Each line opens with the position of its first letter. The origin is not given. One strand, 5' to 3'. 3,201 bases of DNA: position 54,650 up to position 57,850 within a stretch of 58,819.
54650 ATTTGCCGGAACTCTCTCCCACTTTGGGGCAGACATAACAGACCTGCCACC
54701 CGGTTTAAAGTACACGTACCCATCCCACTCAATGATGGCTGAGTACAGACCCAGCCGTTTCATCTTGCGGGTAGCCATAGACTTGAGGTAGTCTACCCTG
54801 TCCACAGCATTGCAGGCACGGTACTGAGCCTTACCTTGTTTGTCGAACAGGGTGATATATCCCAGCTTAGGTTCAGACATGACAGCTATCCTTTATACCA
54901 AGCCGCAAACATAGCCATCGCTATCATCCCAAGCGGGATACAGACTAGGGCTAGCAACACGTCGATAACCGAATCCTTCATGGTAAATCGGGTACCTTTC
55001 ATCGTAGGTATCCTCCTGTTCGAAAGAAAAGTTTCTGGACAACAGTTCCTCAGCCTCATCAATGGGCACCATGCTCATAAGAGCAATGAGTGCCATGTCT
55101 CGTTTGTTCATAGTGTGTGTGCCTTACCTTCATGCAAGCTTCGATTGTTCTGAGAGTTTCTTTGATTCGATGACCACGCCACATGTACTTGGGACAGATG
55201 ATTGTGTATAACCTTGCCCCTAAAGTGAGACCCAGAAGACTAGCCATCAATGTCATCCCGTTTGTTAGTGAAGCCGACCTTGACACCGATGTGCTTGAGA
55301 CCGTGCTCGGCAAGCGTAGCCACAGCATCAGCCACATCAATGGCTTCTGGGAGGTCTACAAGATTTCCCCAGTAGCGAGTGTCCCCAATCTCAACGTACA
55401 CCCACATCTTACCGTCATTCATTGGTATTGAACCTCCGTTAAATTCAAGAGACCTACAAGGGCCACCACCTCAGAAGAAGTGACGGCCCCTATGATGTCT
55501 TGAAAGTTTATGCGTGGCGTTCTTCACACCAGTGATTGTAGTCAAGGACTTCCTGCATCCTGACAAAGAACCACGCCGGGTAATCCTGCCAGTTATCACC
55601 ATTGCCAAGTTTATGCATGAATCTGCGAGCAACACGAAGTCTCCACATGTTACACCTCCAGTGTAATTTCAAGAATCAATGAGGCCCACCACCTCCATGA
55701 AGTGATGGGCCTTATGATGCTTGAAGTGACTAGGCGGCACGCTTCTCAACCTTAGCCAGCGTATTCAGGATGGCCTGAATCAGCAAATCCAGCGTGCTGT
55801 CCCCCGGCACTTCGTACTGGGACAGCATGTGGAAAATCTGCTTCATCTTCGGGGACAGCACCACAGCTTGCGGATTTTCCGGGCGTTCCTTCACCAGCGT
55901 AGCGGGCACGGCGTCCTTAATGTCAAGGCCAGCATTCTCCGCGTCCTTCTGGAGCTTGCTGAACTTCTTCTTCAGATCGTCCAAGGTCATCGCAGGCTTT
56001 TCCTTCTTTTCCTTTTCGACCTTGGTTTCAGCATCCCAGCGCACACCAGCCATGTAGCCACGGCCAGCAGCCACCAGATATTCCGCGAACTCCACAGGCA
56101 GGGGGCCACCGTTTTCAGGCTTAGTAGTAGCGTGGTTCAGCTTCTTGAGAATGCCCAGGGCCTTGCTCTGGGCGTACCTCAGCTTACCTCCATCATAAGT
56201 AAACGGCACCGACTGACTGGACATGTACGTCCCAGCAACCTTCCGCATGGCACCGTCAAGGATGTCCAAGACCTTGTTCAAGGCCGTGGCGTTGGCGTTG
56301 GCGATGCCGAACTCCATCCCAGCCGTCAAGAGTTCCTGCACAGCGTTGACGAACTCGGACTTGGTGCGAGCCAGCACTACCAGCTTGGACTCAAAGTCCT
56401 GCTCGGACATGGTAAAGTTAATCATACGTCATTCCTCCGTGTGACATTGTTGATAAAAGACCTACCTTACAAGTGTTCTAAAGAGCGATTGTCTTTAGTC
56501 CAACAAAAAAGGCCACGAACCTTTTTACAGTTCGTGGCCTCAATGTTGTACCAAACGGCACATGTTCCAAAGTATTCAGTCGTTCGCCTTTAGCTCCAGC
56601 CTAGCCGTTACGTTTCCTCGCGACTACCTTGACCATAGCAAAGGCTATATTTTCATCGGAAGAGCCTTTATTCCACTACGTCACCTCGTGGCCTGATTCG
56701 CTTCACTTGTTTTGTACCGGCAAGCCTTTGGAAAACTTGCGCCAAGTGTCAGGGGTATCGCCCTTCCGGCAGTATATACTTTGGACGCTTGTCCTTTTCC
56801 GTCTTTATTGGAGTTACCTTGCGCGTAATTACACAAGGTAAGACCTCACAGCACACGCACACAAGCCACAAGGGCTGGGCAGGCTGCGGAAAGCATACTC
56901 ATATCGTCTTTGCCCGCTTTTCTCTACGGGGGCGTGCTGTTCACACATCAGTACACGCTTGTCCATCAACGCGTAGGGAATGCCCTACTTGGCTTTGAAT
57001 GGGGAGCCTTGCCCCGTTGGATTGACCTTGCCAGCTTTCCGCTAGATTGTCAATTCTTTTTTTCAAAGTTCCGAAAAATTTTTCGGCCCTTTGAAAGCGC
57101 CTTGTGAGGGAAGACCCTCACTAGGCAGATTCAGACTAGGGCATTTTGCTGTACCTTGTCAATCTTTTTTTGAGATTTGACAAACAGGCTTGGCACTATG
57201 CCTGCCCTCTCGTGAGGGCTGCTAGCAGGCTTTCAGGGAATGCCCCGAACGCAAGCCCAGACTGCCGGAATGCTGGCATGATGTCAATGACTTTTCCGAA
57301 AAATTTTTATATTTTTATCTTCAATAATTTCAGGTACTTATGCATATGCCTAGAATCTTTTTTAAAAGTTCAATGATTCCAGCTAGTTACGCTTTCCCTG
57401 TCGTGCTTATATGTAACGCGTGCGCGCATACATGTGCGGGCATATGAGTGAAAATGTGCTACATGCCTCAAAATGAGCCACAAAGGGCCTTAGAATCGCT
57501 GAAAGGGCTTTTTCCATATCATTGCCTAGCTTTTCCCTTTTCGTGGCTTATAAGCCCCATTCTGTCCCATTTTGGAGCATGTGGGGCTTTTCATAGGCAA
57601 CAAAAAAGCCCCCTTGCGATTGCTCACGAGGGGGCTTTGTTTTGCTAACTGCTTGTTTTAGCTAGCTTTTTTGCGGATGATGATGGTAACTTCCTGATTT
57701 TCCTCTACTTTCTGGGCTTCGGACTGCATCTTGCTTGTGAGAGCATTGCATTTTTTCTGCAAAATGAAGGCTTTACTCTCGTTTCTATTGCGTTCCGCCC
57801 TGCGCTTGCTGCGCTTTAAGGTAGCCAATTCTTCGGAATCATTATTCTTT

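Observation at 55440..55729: Paired ~68-nt structured repeats (R1/R2) between early genes, again with covariation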

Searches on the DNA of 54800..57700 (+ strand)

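Call 5: search_dna_similar(query=window:54800-56500:+, collection=phages, mode=near, max_rows=30)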
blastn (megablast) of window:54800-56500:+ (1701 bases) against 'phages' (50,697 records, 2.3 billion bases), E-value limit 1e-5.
No match.

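Call 35: build_rna_model(alignment_id=A4, structure=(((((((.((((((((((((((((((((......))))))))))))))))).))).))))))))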
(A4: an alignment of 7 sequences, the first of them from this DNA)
Model R1 built from alignment A4 (7 sequences, 63 columns); structure: as given.
model positions 61; base pairs 27; branch points 0; effective number of sequences 1.94; information 0.916 bits per position. Calibrated on 0.2 Mb of random sequence (short: E-values are rough).
structure used (alignment columns):
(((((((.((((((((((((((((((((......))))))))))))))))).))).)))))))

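Call 36: search_with_rna_model(model_id=R1, sources=[window, L079, L080, L081, L082, L083, L084, L085, L086, L090, L091], max_evalue=10, make_alignment=true)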
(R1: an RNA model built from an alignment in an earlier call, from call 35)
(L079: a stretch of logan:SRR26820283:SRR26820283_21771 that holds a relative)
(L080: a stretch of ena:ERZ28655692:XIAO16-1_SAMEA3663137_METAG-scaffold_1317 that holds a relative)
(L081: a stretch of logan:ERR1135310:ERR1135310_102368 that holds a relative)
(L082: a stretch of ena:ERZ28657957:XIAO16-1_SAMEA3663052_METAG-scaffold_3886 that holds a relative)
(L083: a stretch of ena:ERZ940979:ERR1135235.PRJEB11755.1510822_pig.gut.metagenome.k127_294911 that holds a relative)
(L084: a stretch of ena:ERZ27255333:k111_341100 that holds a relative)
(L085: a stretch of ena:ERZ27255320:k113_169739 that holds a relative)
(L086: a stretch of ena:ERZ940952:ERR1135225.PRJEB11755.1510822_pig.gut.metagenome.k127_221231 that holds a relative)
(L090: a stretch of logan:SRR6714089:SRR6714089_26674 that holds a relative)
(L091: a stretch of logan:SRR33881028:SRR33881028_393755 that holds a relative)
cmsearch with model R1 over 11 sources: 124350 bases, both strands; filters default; matches with E-value up to 10: 65.
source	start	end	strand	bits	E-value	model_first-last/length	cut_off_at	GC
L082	1631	1691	+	88.7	1.1e-19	1-61/61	no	0.46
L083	3063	3123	+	88.7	1.1e-19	1-61/61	no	0.46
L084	3063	3123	+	88.7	1.1e-19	1-61/61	no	0.46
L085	1631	1691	+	88.7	1.1e-19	1-61/61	no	0.46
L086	1383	1443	+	88.7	1.1e-19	1-61/61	no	0.46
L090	2489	2549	+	87.4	2.4e-19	1-61/61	no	0.44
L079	11293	11353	+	87.3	2.6e-19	1-61/61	no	0.48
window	55444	55504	-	85.8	6.5e-19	1-61/61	no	0.51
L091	1388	1450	+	84.3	1.5e-18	1-61/61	no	0.48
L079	10920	10982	+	83.2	2.9e-18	1-61/61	no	0.46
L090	2117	2179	+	80.7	1.3e-17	1-61/61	no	0.44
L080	3244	3302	+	56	2.6e-11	1-61/61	no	0.51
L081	3065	3123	+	56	2.6e-11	1-61/61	no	0.51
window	55668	55725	-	55.3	3.7e-11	1-61/61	no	0.47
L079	10701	10758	+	55.3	3.7e-11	1-61/61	no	0.47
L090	1646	1703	+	54.7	5.4e-11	1-61/61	no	0.48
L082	1114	1171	+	51.6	3.3e-10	1-61/61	no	0.45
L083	2546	2603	+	51.6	3.3e-10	1-61/61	no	0.45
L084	2546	2603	+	51.6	3.3e-10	1-61/61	no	0.45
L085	1114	1171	+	51.6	3.3e-10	1-61/61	no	0.45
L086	866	923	+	51.6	3.3e-10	1-61/61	no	0.45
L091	873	930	+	51.1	4.5e-10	1-61/61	no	0.45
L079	10920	10982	-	43.8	3.3e-08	1-61/61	no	0.46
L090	853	914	+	41.4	1.4e-07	1-61/61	no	0.48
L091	1388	1450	-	39.8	3.5e-07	1-61/61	no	0.48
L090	2117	2179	-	38.5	7.6e-07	1-61/61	no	0.44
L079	9908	9969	+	35.3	4.8e-06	1-61/61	no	0.47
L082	1631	1691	-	34.3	8.9e-06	1-61/61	no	0.46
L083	3063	3123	-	34.3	8.9e-06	1-61/61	no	0.46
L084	3063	3123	-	34.3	8.9e-06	1-61/61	no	0.46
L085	1631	1691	-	34.3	8.9e-06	1-61/61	no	0.46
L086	1383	1443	-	34.3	8.9e-06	1-61/61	no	0.46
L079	10701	10758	-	34.2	9.4e-06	1-61/61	no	0.47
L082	1114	1171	-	34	1e-05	1-61/61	no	0.45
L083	2546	2603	-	34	1e-05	1-61/61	no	0.45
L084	2546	2603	-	34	1e-05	1-61/61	no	0.45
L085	1114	1171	-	34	1e-05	1-61/61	no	0.45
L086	866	923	-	34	1e-05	1-61/61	no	0.45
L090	1646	1703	-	33.7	1.2e-05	1-61/61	no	0.48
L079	9580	9641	+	33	1.9e-05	1-61/61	no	0.39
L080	3244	3302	-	32.5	2.5e-05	1-61/61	no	0.51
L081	3065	3123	-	32.5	2.5e-05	1-61/61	no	0.51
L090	526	586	+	32.4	2.6e-05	1-61/61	no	0.41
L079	11293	11353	-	32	3.4e-05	1-61/61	no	0.48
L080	2414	2475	+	30.8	6.7e-05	1-61/61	no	0.4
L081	2235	2296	+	30.8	6.7e-05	1-61/61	no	0.4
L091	43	104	+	30.8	6.7e-05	1-61/61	no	0.4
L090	2489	2549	-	29.4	0.00015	1-61/61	no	0.44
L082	284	345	+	29.1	0.00018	1-61/61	no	0.42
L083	1716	1777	+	29.1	0.00018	1-61/61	no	0.42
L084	1716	1777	+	29.1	0.00018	1-61/61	no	0.42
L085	284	345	+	29.1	0.00018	1-61/61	no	0.42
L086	36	97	+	29.1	0.00018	1-61/61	no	0.42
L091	873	930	-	28.1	0.00034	1-61/61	no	0.45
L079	18050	18105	+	18.3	0.1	1-61/61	no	0.57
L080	9612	9667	+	16.7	0.27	1-61/61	no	0.59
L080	2419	2470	-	16.2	0.36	1-61/61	no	0.42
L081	2240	2291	-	16.2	0.36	1-61/61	no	0.42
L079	9595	9625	-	12.3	3.6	16-45/61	no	0.52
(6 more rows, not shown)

Alignment A5: 65 matches aligned to the model, 80 columns, each read 5' to 3' on its own strand. Consensus structure (alignment columns), stored with it:
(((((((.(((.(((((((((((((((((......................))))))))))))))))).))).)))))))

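Call 46: search_with_rna_model(model_id=R1, sources=[L094, L095, L096, L097, L098, L099, L100, L101, L102, L103, L104, L105, L106, L107, L108, L109, L110, L111, L112, L113, L114, L115, L116, L117, L118, L119, L120, L121, L122, L123, L124, L125, L126, L127, L128, L129, L130, L131, L132, L133, L134, L135, L136, L137, L138, L139, L140, L141, L142, L143, L144, L145, L146, L147, L148, L149, L150, L151, L152, L153, L154, L155, L156, L157, L158, L159, L160, L161, L162, L163, L164, L165, L166, L167, L168, L169, L170, L171, L172, L173, L174, L175, L176, L177, L178, L179, L180, L181, L182, L183, L184, L185, L186, L187, L188, L189, L190, L191, L192, L193], max_evalue=0.01)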
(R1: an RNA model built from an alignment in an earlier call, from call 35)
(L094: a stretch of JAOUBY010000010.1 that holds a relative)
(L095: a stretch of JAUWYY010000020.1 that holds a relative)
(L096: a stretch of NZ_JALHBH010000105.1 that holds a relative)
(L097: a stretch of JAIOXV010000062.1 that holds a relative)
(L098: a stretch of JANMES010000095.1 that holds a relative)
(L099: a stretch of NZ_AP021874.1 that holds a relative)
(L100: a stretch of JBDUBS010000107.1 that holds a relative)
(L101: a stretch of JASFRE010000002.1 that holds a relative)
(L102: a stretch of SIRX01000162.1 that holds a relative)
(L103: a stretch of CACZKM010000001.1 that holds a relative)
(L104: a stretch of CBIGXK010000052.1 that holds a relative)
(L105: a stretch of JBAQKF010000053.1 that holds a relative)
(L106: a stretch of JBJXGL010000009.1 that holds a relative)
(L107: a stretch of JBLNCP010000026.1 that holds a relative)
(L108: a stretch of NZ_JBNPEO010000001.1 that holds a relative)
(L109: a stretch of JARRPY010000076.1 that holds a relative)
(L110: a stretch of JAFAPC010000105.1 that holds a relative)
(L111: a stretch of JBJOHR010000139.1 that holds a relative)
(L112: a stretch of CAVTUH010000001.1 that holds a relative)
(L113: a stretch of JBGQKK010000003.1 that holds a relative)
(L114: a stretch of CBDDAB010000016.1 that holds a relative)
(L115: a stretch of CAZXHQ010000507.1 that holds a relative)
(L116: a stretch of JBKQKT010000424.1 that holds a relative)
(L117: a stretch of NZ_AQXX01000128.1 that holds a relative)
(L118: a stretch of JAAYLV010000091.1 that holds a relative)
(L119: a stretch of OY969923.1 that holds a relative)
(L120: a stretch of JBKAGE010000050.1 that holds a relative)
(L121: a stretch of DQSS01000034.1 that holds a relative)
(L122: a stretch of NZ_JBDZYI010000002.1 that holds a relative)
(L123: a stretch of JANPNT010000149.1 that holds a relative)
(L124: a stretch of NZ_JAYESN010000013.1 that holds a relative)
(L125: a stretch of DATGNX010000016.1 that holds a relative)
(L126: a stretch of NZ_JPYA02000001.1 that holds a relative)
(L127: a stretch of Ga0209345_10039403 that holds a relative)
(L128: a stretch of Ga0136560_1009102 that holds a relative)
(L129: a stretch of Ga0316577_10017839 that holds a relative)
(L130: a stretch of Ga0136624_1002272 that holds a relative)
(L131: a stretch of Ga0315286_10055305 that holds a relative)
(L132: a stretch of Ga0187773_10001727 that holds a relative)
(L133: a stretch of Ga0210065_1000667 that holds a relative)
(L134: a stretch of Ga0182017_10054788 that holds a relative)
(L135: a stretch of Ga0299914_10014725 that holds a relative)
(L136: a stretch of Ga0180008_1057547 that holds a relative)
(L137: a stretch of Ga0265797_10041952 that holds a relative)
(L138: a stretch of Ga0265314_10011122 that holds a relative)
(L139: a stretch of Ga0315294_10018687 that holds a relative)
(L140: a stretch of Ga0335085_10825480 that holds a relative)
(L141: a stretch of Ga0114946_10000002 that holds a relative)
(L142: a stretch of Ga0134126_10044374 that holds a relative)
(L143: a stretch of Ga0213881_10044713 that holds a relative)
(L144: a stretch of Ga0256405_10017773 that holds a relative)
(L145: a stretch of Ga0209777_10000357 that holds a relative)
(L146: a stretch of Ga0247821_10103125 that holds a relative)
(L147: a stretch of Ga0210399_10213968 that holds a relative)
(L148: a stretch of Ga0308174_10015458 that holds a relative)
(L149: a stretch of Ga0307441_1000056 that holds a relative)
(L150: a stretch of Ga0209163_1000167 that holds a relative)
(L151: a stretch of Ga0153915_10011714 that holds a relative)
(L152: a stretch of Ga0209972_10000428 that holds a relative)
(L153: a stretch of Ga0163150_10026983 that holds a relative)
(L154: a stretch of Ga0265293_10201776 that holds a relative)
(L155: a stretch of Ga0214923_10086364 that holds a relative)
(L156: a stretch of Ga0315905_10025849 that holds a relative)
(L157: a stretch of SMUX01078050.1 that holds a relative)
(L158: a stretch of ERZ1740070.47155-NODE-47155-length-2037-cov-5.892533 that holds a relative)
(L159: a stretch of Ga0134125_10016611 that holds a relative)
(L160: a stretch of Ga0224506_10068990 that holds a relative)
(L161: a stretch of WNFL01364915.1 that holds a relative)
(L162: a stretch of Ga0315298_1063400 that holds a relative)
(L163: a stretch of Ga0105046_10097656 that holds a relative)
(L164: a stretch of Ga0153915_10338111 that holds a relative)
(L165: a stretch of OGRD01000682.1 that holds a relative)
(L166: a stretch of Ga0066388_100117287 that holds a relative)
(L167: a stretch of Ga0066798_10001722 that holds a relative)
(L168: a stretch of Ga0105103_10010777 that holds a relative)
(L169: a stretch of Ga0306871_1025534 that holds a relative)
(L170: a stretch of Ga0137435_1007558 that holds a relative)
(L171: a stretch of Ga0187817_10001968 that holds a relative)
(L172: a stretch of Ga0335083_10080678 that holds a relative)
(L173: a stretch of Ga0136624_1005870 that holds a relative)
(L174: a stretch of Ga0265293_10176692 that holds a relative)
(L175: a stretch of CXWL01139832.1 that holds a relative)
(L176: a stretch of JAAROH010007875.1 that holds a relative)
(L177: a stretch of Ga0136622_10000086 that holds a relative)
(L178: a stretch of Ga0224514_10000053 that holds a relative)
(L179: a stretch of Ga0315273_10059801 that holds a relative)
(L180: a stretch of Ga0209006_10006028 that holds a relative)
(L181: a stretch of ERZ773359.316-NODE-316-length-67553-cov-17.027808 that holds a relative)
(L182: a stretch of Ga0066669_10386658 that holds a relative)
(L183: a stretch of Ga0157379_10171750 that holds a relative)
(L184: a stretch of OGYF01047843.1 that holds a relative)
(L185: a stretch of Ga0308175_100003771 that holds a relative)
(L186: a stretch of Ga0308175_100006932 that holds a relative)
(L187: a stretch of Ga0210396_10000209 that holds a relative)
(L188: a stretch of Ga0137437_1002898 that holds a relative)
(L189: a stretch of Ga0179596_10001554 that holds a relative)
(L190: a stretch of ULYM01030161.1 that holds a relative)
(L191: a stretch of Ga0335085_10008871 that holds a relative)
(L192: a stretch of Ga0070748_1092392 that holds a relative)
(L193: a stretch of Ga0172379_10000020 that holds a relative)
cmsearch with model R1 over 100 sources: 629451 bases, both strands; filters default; matches with E-value up to 0.01: 10.
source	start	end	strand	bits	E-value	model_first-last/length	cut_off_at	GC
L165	4319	4379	+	88.1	8.1e-19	1-61/61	no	0.51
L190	1620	1680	-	85.5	3.9e-18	1-61/61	no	0.51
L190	1995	2057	-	79.1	1.6e-16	1-61/61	no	0.46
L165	4097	4154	+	40.3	1.3e-06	1-61/61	no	0.45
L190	1995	2057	+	37.7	6.1e-06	1-61/61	no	0.46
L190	2841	2902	-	37.6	6.5e-06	1-61/61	no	0.45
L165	4319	4379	-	36.2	1.5e-05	1-61/61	no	0.51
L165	4097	4154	-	31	0.00031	1-61/61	no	0.45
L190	1620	1680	+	27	0.0032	1-61/61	no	0.51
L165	3252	3313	+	26.4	0.0047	1-61/61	no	0.47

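Call 72: search_with_rna_model(model_id=R1, source=window, filters=off, max_evalue=5)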
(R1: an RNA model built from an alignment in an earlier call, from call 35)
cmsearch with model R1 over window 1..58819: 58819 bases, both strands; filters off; matches with E-value up to 5: 29.
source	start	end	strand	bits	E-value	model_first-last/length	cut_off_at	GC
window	55444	55504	-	85.8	3.1e-19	1-61/61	no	0.51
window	55668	55725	-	55.3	1.8e-11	1-61/61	no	0.47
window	55668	55725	+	34.2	4.4e-06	1-61/61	no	0.47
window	55444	55504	+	32.5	1.2e-05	1-61/61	no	0.51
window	56494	56555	-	30.8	3.1e-05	1-61/61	no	0.4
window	31156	31229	-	30.8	3.2e-05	1-61/61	no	0.41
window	30900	30969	-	18.6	0.042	1-61/61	no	0.46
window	49206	49261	-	16.7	0.13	1-61/61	no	0.59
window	43922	43953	-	16.5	0.15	1-61/61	no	0.47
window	56499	56550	+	16.2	0.17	1-61/61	no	0.42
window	57062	57095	-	14.9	0.38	1-61/61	no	0.35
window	585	637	+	14.7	0.42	1-61/61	no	0.3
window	30900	30969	+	14.6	0.44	1-61/61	no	0.46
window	57062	57095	+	14.3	0.53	1-61/61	no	0.35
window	51346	51382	-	13.7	0.74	1-61/61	no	0.54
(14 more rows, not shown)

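Call 76: search_rna_families(source=window, start=55300, end=57700, threshold=evalue, max_evalue=1)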
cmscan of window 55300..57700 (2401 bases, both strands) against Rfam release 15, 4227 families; matches with E-value up to 1: 9.
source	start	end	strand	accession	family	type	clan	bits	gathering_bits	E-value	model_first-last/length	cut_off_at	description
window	57597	57668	-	RF02371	PyrG_leader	Cis-reg; leader;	-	29.9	65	0.22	1-78/78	no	PyrG leader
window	57600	57683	-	RF00514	His_leader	Cis-reg; leader;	-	26.3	49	0.15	1-126/126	no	Histidine operon leader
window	55664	55727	-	RF04103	mir-8356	Gene; miRNA;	-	25.4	70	0.041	1-65/65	no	mir-8356 microRNA precursor family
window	57553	57641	+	RF02450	ncr1175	Gene; sRNA;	-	24.2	60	0.18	1-110/110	no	Bacillus sRNA ncr1175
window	57548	57643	+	RF00506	Thr_leader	Cis-reg; leader;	-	20.9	55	0.72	1-118/118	no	Threonine operon leader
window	56489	56562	-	RF00868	mir-BART15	Gene; miRNA;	-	20.8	70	0.73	1-79/79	no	mir-BART15 microRNA precursor family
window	57582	57666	-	RF01702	Cyano-2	Gene; sRNA;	-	19.1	40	0.068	1-204/204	no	Cyano-2 RNA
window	57673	57700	+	RF01126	sR41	Gene; snRNA; snoRNA; CD-box;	-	19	54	0.15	1-28/53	3'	Small nucleolar RNA sR41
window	55852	55893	+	RF02126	GHRLOS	Gene; lncRNA;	-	16.8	48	0.41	1-70/70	no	Ghrelin opposite strand RNA conserved region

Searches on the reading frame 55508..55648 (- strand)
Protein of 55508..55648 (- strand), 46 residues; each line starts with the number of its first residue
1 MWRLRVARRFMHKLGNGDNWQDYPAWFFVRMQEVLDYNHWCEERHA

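Call 12: search_protein_families(library=pfam, proteins=[window:55508-55648:-], max_evalue=0.01)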
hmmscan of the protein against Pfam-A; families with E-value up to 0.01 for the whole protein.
window:55508-55648:- (46 aa): 0 families
